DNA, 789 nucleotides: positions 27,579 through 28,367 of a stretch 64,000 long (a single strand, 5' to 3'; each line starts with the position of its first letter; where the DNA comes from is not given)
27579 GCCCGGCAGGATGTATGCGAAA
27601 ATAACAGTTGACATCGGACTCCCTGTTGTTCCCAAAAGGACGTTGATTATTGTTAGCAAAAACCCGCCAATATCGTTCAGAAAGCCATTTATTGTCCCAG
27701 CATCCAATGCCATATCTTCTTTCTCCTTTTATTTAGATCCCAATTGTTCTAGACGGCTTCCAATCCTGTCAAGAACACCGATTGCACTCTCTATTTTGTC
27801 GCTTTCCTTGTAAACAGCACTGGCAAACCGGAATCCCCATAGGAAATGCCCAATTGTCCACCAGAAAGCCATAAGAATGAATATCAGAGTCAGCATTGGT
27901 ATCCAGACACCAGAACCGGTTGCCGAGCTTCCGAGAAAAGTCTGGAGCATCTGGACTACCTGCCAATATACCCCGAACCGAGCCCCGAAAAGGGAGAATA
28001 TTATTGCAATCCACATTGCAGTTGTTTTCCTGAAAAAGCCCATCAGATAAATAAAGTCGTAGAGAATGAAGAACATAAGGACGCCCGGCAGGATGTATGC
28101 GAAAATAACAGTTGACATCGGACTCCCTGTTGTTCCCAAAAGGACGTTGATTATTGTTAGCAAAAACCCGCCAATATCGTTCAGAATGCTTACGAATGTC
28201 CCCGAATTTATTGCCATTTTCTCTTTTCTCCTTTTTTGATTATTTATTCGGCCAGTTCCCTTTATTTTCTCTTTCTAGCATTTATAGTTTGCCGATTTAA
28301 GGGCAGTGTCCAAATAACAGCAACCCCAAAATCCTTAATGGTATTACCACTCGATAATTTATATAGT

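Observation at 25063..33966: Divergent 13-gene membrane-protein locus built from one expanded paralog family: candidate undescribed envelope apparatus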

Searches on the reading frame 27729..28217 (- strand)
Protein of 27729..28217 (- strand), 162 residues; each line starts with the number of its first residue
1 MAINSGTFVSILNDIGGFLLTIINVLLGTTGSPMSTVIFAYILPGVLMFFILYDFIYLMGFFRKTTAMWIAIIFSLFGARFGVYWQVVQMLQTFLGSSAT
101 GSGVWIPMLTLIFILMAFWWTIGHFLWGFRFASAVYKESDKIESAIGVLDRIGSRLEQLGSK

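Call 3: search_protein_families(library=pfam, max_evalue=1, proteins=[window:27729-28217:-])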
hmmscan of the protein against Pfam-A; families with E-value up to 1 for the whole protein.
window:27729-28217:- (162 aa): 0 families

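Call 8: search_protein_families(library=phrogs, max_evalue=0.1, proteins=[window:27729-28217:-])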
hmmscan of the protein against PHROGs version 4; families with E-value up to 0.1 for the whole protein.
window:27729-28217:- (162 aa): 0 families

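Call 9: search_protein_families(library=ncbifam, max_evalue=0.1, proteins=[window:27729-28217:-])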
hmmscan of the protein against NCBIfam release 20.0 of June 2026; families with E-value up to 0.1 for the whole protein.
window:27729-28217:- (162 aa): 0 families

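Call 15: find_homologous_proteins(query=A1, max_evalue=0.01)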
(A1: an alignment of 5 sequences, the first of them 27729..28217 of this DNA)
Query A1 (5 sequences) (162 aa, profile of the alignment): 12 proteins with E <= 0.01 among 3316 candidates.
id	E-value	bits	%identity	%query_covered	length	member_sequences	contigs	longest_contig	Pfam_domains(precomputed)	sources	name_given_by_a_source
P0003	1.8e-81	290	85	96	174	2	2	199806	-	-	-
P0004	5.0e-80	286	100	100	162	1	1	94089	-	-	-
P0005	4.4e-79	283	85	100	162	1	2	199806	-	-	-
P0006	1.8e-77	277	95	100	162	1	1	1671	-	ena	-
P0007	7.2e-76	272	82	100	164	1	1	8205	-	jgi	-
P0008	3.9e-75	270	33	92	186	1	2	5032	-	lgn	-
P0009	7.0e-75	269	34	92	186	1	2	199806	-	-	-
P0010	4.1e-70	254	32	91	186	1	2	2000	-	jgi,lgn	-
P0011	2.7e-56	209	58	99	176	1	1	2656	-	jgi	jgi:hypothetical protein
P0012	5.8e-55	204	54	99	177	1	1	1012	-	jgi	jgi:hypothetical protein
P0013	1.5e-52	196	58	92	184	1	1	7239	-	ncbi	ncbi:MAG: hypothetical protein V1820_03165 [archaeon]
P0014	2.0e-28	118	45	80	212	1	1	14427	-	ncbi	-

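Call 16: find_encoding_contigs(protein=P0014, flank=10000)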
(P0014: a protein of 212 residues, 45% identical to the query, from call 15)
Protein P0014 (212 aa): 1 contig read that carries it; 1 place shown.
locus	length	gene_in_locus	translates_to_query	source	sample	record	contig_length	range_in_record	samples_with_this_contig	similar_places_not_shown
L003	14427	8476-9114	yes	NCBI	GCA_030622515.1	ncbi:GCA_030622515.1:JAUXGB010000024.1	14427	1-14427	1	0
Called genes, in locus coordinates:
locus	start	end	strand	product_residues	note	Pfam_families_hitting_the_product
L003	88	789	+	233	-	PF00590:TP_methylase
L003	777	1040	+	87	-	PF04010:DUF357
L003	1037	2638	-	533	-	-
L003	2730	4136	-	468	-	-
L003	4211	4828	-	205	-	-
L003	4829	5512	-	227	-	-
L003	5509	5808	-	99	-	-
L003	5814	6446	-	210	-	-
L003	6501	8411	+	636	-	-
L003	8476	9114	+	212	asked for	-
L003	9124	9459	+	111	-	-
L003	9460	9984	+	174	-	-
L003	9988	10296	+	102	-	-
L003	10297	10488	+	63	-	-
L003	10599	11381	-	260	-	-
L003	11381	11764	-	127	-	-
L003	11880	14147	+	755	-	PF00437:T2SSE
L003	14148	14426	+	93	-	?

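Call 17: find_encoding_contigs(protein=P0013, flank=10000)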
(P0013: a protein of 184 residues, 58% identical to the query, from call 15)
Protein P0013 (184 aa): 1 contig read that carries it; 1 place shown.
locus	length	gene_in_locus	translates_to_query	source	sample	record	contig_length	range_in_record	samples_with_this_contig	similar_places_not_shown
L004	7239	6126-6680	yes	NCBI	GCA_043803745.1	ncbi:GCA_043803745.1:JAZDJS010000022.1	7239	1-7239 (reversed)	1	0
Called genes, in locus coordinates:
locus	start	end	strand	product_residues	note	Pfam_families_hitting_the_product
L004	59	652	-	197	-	-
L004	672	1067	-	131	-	-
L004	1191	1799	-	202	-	-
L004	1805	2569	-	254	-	-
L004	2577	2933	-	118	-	-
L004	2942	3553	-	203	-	-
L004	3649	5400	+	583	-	-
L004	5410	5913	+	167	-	-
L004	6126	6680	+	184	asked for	-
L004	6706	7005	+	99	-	-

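Call 18: find_encoding_contigs(protein=P0007, flank=10000)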
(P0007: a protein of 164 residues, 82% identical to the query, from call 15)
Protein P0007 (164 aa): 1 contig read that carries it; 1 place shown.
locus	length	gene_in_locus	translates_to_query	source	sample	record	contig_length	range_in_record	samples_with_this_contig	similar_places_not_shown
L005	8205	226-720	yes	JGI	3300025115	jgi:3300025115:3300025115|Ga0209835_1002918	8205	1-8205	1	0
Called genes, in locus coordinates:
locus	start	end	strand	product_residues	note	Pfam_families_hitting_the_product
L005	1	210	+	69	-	?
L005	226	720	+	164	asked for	-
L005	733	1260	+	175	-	-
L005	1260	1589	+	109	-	-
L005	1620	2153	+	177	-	-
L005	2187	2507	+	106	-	-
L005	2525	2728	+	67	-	-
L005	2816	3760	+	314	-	PF01256:Carb_kinase, PF08543:Phos_pyr_kin (weak), PF02110:HK (weak)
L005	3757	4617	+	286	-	PF03692:CxxCxxCC (faint)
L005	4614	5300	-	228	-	PF00535:Glycos_transf_2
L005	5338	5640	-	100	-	-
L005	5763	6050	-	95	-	PF13616:Rotamase_3, PF00639:Rotamase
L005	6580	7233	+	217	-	-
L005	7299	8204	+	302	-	?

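Call 35: search_solved_structures(query=A3, max_evalue=10)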
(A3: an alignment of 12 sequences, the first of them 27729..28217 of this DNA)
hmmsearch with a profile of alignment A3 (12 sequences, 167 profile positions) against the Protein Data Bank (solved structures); distinct sequences matched with E-value up to 10: 3.
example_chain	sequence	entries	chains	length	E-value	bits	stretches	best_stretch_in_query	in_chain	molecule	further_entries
6uja_A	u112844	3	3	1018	0.71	13.2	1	14-66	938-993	Integrin alpha-V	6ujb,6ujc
8xei_A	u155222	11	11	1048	0.73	13.2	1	14-66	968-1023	Integrin alpha-V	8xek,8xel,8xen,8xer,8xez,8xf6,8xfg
4l6v_F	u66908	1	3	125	0.85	12.9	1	74-150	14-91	Fusion protein of Photosystem I subunit III and subunit IX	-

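Call 38: search_protein_representatives(alignment_id=A3)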
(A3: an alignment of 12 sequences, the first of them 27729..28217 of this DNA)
Query: 12 sequences, 167 profile positions. Proteins with E-value up to 0.001 (for the whole library): 34; up to 1e-10: 21; up to 1e-30: 7. The best 34 are listed.
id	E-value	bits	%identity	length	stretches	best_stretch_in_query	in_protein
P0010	3.8e-60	219.1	-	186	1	11-166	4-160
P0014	9.1e-55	201.6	-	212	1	4-165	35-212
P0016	2.4e-47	177.5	-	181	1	5-165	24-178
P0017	9.2e-40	152.8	-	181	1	4-160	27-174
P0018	1.9e-38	148.5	-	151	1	16-165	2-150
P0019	6.4e-35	137.0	-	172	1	14-161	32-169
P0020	4.0e-31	124.7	-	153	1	16-165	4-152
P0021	8.4e-29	117.1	-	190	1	5-164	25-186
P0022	3.6e-28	115.1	-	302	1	14-163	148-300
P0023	3.2e-25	105.5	-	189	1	8-163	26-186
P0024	5.0e-25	104.8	-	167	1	13-165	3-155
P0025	5.9e-25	104.6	-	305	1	12-165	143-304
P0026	7.7e-23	97.7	-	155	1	13-165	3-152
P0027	7.8e-22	94.5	-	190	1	21-162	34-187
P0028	5.8e-19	85.1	-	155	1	14-163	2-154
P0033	2.4e-11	60.3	-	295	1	37-154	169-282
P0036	8.9e-09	52.0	-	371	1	37-150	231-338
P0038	9.0e-07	45.4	-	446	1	32-143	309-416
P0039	1.1e-06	45.1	-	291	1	35-138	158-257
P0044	8.5e-05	39.0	-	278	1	39-152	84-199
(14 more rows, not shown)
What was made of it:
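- On New family A (this report): 34 representatives among 1.84 billion proteins (call 38).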

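Call 40: predict_structure(alignment_id=A3)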
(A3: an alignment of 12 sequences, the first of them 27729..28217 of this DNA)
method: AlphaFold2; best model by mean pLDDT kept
length: 162 residues; sequences in the alignment: 12
mean_pLDDT: 73.3   pTM: 0.55
mean pLDDT of the five models: 73.3, 70.8, 70.7, 68.9, 67.3
residues with pLDDT >= 90: 0; 70-90: 104; 50-70: 54; < 50: 4
segments of 3 or more residues with pLDDT < 50: 1-4
pLDDT, mean of each block of 10 residues (from residue 1): 52 61 63 72 83 79 80 83 82 71 73 86 81 74 67 70 57
secondary structure, 60 per line:
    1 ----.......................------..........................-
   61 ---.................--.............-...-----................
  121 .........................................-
elements in order: H5-27 H34-59 H64-80 H83-95 H105-161
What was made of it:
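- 26685..28217 (-): Three tandem family-A genes: 174 aa (26685-27209), 162 aa (27225-27713) and 162 aa (27729-28217). The TM core is homogenised by gene conversion, while the N- and C-termini are copy-specific. AF2 model of the 162-aa protein: pLDDT 73, all helical (call 40).
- The AF2 model (pLDDT 73) shows helices 34-59 and 64-80, and a 57-residue helix running from TM3 into the C-terminal tail (call 40). TM3 continues as a long helix of about 57 residues (call 40).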

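Call 42: search_protein_families(library=pfam, alignment_id=A5, max_evalue=0.01)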
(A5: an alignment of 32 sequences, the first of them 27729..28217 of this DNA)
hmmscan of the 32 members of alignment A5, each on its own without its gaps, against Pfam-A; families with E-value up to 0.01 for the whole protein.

A. member 1, window:27729-28217:- (162 aa): 0 families

B. families by the number of members that match (of 32 scanned): 3 families
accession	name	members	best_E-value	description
PF10659.14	Trypan_glycop_C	1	0.00079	Trypanosome variant surface glycoprotein C-terminal domain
PF13491.11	FtsK_4TM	1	0.0049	4TM region of DNA translocase FtsK/SpoIIIE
PF07672.19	MFS_Mycoplasma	1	0.0056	Mycoplasma MFS transporter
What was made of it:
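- No Pfam MotA_ExbB hit (calls 3, 42).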

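Call 45: fold_search(model_id=the predicted structure, library=pdb)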
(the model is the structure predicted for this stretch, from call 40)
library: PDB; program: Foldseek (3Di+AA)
matches with E <= 10: 14; with E <= 0.001: 0
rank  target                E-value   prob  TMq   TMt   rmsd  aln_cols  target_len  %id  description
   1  6l85_A                1.6e+00  0.28  0.28  0.13   6.8        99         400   12  The sodium-dependent phosphate transporter (released 2020-09-16)
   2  8axk_B                1.8e+00  0.18  0.30  0.27   7.8       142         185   16  Type 3 secretion system export apparatus core, inner rod and needle of Shigella flexneri (released 2023-03-01)
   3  6l85_B                2.1e+00  0.30  0.30  0.14   6.6        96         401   16  The sodium-dependent phosphate transporter (released 2020-09-16)
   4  8axk_D                2.2e+00  0.18  0.33  0.30   8.5       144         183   16  Type 3 secretion system export apparatus core, inner rod and needle of Shigella flexneri (released 2023-03-01)
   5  7agx_1E               3.7e+00  0.05  0.19  0.17  17.4       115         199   19  Apo-state type 3 secretion system export apparatus complex from Salmonella enterica typhimurium (released 2021-03-17)
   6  9ep0                  4.3e+00  0.21  0.26  0.14   3.6        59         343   27  Dolichyl phosphate mannose synthase in complex with donor (GDP-Man) and traces of acceptor (Dol55P) and product (Dol55P- (released 2025-10-01)
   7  6r6b_D                4.8e+00  0.09  0.30  0.30   6.5       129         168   18  Structure of the core Shigella flexneri type III secretion system export gate complex SctRST (Spa24/Spa9/Spa29). (released 2019-05-29)
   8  5mm1                  7.2e+00  0.15  0.25  0.13   3.5        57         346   26  Dolichyl phosphate mannose synthase in complex with GDP and dolichyl phosphate mannose (released 2017-08-09)
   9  8axk_C                7.2e+00  0.08  0.30  0.27   7.7       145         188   14  Type 3 secretion system export apparatus core, inner rod and needle of Shigella flexneri (released 2023-03-01)
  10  6r6b_B                8.5e+00  0.08  0.29  0.28   6.6       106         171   16  Structure of the core Shigella flexneri type III secretion system export gate complex SctRST (Spa24/Spa9/Spa29). (released 2019-05-29)
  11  9jrl                  8.5e+00  0.03  0.21  0.11  10.6       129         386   18  outward-open hSLC19A1 + PT523 (released 2025-02-26)
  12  7udn_B                8.9e+00  0.08  0.25  0.17   8.4       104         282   14  Crystal structure of designed helical repeat protein RPB_PLP1_R6 in alternative conformation 2 (released 2023-03-22)
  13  7b5p_B                8.9e+00  0.02  0.19  0.05  12.0       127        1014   14  AcrB in cycloalkane amphipol (released 2021-12-08)
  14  3g6b_B                1.0e+01  0.04  0.22  0.17  28.1       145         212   16  Crystal structure of a Soluble Chemoreceptor from Thermotoga maritima Asn217Ile mutant (released 2009-07-28)
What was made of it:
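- On T4SS-derived systems (conjugative T4SS, Ced, Ted): Foldseek of the family-A model against the PDB gave a best E-value of 1.6 and no pilin or VirB chain (call 45).
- On T3SS/flagellar export gate (FliPQR): Foldseek hits to SctR have E = 1.8-8.5, probability at most 0.18 and TM-score about 0.3 (call 45).
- On MotA/ExbB/TolQ stator family: No Pfam hit (calls 3, 42) and no Foldseek hit (call 45).
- Closest known: Flagellar/T3SS export gate FliP-FliQ-FliR. Different: The hits are statistically meaningless (E = 1.6-8.5, TM-score about 0.3, call 45).
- Closest known: MotA/ExbB/TolQ-type ion-driven stator complexes. Different: No detectable homology by Pfam, PDB profile search or Foldseek (calls 3, 35, 42, 45).
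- Foldseek found no ExbB, TolQ or MotA similarity, although those structures are in the PDB; the best E-value was 1.6 (call 45). The top, non-significant Foldseek hits are SctR chains (call 45). Foldseek gave no pilin or VirB hit (call 45).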

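Call 46: find_related_loci(query=A3, collection=genome_contigs, flank=10000)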
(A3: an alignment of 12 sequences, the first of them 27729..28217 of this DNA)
Query A3 (162 aa) in genome_contigs; peptide patterns used: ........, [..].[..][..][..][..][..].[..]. (x = any residue, [..] = any of these).
44 stretches matched a pattern; 3 encode a relative of the query (tblastn E <= 1e-3); 3 distinct loci.
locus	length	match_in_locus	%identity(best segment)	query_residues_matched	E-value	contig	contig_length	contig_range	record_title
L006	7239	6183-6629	58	9-157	4e-56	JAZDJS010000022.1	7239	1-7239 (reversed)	MAG: archaeon isolate MEGAHIT-group-0.5 k141_8956083, whole genome shotgun sequence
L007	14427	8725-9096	45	30-158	1e-36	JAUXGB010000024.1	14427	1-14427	MAG: Candidatus Altiarchaeota archaeon isolate CSMAG_2918 CSMAG_2918_k117_4111135_length_14427_cov_9.0000, whole genome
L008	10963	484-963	52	2-161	3e-56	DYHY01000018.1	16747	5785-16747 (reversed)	MAG TPA_asm: Candidatus Micrarchaeum sp. isolate DR5_63_9 Afr_mines_DR5_554_length_16747_cov_3_168344, whole genome shot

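Call 52: search_dna_similar(query=window:27729-28217:-, collection=plasmids, mode=protein, max_evalue=0.01)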
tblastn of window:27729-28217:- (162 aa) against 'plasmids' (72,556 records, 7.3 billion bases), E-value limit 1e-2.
No match.

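Call 53: find_encoding_contigs(protein=P0036, flank=10000, max_places=3)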
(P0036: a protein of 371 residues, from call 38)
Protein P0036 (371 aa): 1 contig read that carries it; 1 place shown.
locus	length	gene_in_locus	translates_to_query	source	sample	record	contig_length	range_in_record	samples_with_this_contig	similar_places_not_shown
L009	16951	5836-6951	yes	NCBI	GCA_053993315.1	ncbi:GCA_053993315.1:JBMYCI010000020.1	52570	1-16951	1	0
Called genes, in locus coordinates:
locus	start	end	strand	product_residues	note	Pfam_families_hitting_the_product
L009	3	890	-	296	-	?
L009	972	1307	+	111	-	-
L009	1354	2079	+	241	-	-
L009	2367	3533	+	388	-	PF01751:Toprim (weak), PF13155:Toprim_2 (weak), PF13662:Toprim_4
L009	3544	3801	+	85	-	-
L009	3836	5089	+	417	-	PF01935:DUF87, PF05707:Zot (weak)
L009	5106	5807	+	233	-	-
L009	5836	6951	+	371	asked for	-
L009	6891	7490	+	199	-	-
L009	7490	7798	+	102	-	-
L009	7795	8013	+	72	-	-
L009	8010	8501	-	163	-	PF02778:tRNA_int_endo_N (weak), PF12928:tRNA_int_end_N2 (faint), PF01974:tRNA_int_endo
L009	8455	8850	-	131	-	-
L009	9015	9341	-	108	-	PF01588:tRNA_bind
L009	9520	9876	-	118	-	PF01282:Ribosomal_S24e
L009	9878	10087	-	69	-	PF06093:Spt4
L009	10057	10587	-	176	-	PF03876:SHS2_Rpb7-N, PF00575:S1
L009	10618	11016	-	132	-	-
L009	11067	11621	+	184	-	PF02660:G3P_acyltransf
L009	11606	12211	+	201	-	PF00149:Metallophos (weak), PF12850:Metallophos_2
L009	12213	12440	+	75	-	PF01775:Ribosomal_L18A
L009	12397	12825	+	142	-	PF02996:Prefoldin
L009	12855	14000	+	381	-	PF01979:Amidohydro_1, PF07969:Amidohydro_3 (faint)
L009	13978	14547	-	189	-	-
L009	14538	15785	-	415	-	PF02881:SRP54_N, PF00448:SRP54, PF01656:CbiA (faint), PF00448:SRP54, PF02978:SRP_SPB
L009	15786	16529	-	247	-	PF02645:DegV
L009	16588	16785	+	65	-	PF12797:Fer4_2 (weak), PF12837:Fer4_6 (faint), PF12838:Fer4_7 (faint), PF00037:Fer4 (weak), PF13459:Fer4_15, PF13370:Fer4_13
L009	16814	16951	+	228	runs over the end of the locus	-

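Call 54: find_encoding_contigs(protein=P0022, flank=10000, max_places=3)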
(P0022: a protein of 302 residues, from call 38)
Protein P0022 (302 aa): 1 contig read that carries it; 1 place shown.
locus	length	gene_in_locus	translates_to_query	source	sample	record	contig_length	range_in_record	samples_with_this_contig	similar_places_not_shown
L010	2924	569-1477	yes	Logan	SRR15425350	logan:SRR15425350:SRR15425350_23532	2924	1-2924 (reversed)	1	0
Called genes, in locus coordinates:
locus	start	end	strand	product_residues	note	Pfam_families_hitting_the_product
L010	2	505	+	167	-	?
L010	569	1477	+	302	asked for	-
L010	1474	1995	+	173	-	-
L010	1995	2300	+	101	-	-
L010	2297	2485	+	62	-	-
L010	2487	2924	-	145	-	?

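Call 56: search_protein_families(library=pfam, max_evalue=0.01, proteins=[L009:3-890:-, L009:972-1307:+, L009:1354-2079:+, L009:2367-3533:+, L009:3544-3801:+, L009:3836-5089:+, L009:5106-5807:+, L009:6891-7490:+, L009:7490-7798:+, L009:7795-8013:+])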
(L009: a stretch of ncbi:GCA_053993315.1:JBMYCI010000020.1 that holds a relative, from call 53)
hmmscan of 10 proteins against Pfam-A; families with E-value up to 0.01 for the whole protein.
L009:3-890:- (296 aa): 3 families
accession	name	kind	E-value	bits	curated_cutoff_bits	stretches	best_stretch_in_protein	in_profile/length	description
PF17207.9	MCM_OB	-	7.7e-25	87.5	24.8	1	98-226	2-125/126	MCM OB domain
PF14551.11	MCM_N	-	1.9e-09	38.3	24.9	1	17-77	4-73/95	MCM N-terminal domain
PF00493.29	MCM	-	4.5e-05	23.1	23.3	1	261-296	1-36/224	MCM P-loop domain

L009:972-1307:+ (111 aa): 0 families

L009:1354-2079:+ (241 aa): 0 families

L009:2367-3533:+ (388 aa): 3 families
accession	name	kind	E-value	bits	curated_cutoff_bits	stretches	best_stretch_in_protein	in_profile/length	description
PF13662.12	Toprim_4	-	1.7e-10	41.4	25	1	172-256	1-72/85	Toprim domain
PF13155.12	Toprim_2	-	1.5e-07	32.1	22.1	1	175-250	1-84/88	Toprim-like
PF01751.28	Toprim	-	8.5e-07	29.5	23.1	1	173-251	1-94/96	Toprim domain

L009:3544-3801:+ (85 aa): 2 families
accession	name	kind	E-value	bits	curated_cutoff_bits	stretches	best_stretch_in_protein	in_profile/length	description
PF01283.25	Ribosomal_S26e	-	0.00013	22.8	27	0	3-23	17-37/108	Ribosomal protein S26e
PF24444.1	DUF7563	-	0.0028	17.6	27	0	8-47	3-38/39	Family of unknown function (DUF7563)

L009:3836-5089:+ (417 aa): 3 families
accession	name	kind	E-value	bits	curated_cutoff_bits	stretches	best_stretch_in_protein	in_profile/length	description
PF01935.23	DUF87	-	6.1e-12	46.5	23.2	1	41-255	14-220/220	Helicase HerA, central domain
PF05707.18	Zot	-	5.3e-07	29.7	20.3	1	285-359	80-155/197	Zonular occludens toxin (Zot)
PF00004.35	AAA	-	7.9e-05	23.6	21.2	0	283-345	57-125/131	ATPase family associated with various cellular activities (AAA)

L009:5106-5807:+ (233 aa): 0 families

L009:6891-7490:+ (199 aa): 0 families

L009:7490-7798:+ (102 aa): 0 families

L009:7795-8013:+ (72 aa): 1 family
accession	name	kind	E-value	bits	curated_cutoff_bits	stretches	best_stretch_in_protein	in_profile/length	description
PF00689.26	Cation_ATPase_C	-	0.0047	17.2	27.3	1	6-59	119-166/175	Cation transporting ATPase, C-terminus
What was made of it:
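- One distant locus (L009) has a DUF87/HerA-type ATPase directly upstream (calls 53, 56).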
